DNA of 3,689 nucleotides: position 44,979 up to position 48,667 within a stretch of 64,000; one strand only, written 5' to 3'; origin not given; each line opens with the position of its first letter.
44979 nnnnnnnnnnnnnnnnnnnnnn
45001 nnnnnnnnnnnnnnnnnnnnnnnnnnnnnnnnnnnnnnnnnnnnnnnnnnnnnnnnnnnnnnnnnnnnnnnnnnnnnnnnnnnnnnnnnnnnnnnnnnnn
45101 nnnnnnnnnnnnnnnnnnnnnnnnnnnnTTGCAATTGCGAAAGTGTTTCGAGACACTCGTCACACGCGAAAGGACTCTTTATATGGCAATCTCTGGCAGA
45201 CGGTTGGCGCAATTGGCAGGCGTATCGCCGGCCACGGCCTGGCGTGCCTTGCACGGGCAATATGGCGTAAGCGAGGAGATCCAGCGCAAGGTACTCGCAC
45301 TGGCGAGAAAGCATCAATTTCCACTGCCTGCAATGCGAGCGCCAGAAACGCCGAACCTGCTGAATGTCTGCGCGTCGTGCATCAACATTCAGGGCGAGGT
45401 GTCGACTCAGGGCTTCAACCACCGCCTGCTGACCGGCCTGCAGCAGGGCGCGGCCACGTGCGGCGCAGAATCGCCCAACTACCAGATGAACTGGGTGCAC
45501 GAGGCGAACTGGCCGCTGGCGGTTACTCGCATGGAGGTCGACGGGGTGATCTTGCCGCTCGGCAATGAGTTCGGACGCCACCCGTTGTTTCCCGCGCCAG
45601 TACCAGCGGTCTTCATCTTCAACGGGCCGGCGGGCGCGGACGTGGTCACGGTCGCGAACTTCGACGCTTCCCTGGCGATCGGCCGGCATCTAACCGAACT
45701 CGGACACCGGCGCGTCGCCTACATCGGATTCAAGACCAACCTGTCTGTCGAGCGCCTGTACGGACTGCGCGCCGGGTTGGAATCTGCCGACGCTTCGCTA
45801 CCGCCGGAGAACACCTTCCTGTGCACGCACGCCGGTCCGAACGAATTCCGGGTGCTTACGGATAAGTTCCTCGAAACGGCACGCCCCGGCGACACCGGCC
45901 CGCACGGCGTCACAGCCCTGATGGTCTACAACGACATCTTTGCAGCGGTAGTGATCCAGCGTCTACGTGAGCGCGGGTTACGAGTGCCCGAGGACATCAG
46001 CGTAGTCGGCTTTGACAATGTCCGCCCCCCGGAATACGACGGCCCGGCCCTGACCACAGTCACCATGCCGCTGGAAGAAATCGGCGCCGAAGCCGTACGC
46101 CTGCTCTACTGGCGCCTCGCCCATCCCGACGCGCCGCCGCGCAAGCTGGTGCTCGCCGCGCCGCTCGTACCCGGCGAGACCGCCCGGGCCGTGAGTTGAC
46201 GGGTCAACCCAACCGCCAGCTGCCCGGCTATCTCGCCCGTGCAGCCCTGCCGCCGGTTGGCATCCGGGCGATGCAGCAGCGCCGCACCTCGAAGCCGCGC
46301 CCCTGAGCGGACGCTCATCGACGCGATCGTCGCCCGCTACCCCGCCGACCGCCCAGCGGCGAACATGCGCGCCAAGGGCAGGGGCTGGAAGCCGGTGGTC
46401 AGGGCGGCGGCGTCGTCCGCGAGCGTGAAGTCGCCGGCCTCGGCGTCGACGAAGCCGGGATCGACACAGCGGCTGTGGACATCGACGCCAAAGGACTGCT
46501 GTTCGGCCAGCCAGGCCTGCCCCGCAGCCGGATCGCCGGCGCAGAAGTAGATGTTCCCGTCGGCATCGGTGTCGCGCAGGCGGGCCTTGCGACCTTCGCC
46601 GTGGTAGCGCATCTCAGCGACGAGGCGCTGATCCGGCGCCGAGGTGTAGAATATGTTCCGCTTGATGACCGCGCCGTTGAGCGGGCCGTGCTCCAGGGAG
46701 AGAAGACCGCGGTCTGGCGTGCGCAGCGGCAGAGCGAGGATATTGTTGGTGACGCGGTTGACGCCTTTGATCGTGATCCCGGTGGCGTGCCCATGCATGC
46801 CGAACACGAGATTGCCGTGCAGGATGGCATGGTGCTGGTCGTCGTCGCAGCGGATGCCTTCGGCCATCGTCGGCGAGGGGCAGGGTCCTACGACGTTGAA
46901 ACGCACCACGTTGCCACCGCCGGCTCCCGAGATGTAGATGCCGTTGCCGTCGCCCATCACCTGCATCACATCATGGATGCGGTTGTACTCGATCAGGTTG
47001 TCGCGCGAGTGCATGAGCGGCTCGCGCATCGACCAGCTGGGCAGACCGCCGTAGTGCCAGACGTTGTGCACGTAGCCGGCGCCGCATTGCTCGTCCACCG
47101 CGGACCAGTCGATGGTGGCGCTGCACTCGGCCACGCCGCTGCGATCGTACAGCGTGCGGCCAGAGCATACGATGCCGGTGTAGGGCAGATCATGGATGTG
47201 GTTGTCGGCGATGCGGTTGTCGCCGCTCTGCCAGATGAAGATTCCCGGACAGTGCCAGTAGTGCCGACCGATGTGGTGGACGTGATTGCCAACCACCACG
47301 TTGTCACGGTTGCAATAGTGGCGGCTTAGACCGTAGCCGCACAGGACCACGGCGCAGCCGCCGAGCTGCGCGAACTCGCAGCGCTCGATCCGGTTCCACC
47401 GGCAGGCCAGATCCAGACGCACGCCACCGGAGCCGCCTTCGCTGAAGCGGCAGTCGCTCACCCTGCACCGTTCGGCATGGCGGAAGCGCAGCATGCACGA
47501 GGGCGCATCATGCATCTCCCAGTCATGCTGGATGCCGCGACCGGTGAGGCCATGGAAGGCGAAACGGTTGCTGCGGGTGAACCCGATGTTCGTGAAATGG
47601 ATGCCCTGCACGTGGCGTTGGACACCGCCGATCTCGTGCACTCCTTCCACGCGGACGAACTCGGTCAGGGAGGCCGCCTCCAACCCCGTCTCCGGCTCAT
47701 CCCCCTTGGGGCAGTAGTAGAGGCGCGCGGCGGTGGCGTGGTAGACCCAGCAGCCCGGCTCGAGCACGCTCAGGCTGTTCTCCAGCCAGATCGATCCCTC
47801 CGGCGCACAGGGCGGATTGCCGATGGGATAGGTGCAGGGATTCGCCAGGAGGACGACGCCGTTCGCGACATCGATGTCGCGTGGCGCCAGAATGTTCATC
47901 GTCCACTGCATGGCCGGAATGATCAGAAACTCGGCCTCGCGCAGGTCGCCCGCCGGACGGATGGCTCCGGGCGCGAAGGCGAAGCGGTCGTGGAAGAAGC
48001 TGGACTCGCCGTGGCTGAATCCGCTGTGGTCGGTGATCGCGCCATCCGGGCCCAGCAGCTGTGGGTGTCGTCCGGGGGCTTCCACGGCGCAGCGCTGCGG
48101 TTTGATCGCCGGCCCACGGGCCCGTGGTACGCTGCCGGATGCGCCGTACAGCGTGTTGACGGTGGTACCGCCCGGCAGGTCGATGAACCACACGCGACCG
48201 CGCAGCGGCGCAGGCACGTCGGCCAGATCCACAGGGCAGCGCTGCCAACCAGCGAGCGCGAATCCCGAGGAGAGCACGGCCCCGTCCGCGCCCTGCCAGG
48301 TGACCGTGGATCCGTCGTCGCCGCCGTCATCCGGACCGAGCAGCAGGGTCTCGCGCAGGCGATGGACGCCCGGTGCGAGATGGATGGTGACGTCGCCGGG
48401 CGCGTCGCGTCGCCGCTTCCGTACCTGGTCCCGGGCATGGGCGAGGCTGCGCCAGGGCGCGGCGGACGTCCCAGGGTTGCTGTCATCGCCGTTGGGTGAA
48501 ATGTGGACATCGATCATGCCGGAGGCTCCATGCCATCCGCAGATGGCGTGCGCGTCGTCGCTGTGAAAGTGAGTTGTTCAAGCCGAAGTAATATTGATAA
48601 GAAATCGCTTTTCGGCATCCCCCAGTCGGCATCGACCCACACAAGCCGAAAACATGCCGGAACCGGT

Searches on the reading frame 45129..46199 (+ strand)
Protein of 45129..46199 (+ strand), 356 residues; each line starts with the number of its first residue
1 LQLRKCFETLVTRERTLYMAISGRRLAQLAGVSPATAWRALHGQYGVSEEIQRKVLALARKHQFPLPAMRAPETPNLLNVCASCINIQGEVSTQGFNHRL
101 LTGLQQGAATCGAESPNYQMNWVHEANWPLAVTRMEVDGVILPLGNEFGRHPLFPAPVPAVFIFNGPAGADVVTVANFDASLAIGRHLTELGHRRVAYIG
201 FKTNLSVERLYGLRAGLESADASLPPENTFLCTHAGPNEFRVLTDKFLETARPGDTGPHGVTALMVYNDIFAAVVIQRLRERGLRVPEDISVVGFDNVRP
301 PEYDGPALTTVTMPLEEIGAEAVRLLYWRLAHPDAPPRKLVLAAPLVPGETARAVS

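Call 9: search_protein_families(library=pfam, proteins=[window:45129-46199:+], max_evalue=0.001)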
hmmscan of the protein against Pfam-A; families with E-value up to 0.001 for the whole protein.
window:45129-46199:+ (356 aa): 3 families
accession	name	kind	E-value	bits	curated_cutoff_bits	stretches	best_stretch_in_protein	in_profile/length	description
PF13377.12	Peripla_BP_3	-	3.2e-31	109.1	26.5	1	186-351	2-166/167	Periplasmic binding protein-like domain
PF00532.27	Peripla_BP_1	-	1e-06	28.9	22.2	1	167-339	94-270/281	Periplasmic binding proteins and sugar binding domain of LacI family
PF00356.27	LacI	-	1.4e-06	28.4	27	1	27-64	6-43/46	Bacterial regulatory proteins, lacI family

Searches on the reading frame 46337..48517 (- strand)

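Call 9: search_protein_families(library=pfam, proteins=[window:46337-48517:-], max_evalue=0.001)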
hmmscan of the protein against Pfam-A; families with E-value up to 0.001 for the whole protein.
window:46337-48517:- (726 aa): 2 families
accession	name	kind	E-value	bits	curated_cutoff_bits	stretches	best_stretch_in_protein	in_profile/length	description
PF13229.12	Beta_helix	-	2.4e-10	40.7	25.9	1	349-453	55-146/158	Right handed beta helix region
PF05048.19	NosD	-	2.1e-06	27.8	23.6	0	345-452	65-157/212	Periplasmic copper-binding protein (NosD)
